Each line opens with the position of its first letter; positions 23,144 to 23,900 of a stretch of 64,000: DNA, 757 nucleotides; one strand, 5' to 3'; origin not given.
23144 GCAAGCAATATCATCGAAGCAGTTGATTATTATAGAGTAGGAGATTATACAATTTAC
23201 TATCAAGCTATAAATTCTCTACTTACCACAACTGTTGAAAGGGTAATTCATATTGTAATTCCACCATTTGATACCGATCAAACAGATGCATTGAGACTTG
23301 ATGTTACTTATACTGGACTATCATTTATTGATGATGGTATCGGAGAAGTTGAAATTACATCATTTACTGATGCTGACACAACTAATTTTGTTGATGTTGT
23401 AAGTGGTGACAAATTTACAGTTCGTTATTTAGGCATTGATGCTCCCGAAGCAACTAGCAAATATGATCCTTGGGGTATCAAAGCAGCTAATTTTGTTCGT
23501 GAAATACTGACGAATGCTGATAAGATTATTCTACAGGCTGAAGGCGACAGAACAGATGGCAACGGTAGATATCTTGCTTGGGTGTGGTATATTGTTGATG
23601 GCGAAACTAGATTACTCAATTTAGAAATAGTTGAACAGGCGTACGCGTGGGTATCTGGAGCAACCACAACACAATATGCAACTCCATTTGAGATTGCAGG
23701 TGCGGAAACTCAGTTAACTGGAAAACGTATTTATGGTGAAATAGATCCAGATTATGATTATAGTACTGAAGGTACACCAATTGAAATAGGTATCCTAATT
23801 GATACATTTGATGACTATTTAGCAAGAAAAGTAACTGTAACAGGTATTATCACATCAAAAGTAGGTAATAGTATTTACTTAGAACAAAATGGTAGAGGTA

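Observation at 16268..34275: Candidate system for extracellular DNA capture, digestion and import: CUT1 ABC importer, two SNase lipoproteins, an LTD/OB giant lipoprotein and tandem NrnA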

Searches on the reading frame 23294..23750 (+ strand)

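Call 42: search_solved_structures(query=window:23294-23750:+, max_evalue=0.01, show_alignments=2)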
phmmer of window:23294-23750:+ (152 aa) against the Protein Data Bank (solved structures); distinct sequences matched with E-value up to 0.01: 282 (the best 60 are shown).
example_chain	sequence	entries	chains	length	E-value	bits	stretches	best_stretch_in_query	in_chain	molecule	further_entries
4ky6_A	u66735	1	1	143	1.1e-07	35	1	26-121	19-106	Thermonuclease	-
4j1m_A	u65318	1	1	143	1.4e-07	34.7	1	26-121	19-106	Thermonuclease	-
3mhb_A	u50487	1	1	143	1.5e-07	34.6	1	25-121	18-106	Thermonuclease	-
6xsh_A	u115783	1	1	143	1.5e-07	34.6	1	26-121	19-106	Thermonuclease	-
6xsc_A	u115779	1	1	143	1.5e-07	34.5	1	24-121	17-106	Thermonuclease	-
4miu_A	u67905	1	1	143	2e-07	34.2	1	24-120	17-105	Thermonuclease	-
4laa_A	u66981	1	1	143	2.1e-07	34.1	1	25-121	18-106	Thermonuclease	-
9cil_A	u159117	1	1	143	2.2e-07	34.1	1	26-121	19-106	Thermonuclease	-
4n9p_A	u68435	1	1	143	2.8e-07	33.7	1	25-120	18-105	Thermonuclease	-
4k5v_A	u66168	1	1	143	2.8e-07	33.7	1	24-120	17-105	Thermonuclease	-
5isr_A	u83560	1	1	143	2.9e-07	33.7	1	26-121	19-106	Thermonuclease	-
4rkl_A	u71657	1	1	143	2.9e-07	33.6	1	24-121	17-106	Thermonuclease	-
4kta_A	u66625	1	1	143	3.3e-07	33.5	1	26-121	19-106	Thermonuclease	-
3evq_A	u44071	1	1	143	3.3e-07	33.5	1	26-121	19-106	Thermonuclease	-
3nxw_A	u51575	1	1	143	3.5e-07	33.4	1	26-121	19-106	Thermonuclease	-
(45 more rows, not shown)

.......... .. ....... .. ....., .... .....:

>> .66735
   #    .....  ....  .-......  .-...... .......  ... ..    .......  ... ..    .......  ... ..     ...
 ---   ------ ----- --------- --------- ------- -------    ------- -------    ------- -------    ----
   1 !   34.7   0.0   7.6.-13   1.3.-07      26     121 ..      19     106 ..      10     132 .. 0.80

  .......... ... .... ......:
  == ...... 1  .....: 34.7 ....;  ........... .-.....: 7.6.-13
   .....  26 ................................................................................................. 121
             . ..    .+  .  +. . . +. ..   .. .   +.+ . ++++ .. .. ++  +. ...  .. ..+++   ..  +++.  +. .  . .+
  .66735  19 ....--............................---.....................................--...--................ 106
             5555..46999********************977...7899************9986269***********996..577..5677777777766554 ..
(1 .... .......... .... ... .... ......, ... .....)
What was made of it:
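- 22274..24355 (+): Lipoprotein nuclease 1: PASTA repeats, Ig-like domain, SNase, C-terminal tandem-OB module. Counterparts of D21, R35, D40, E43 and R87 are present (call 42).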
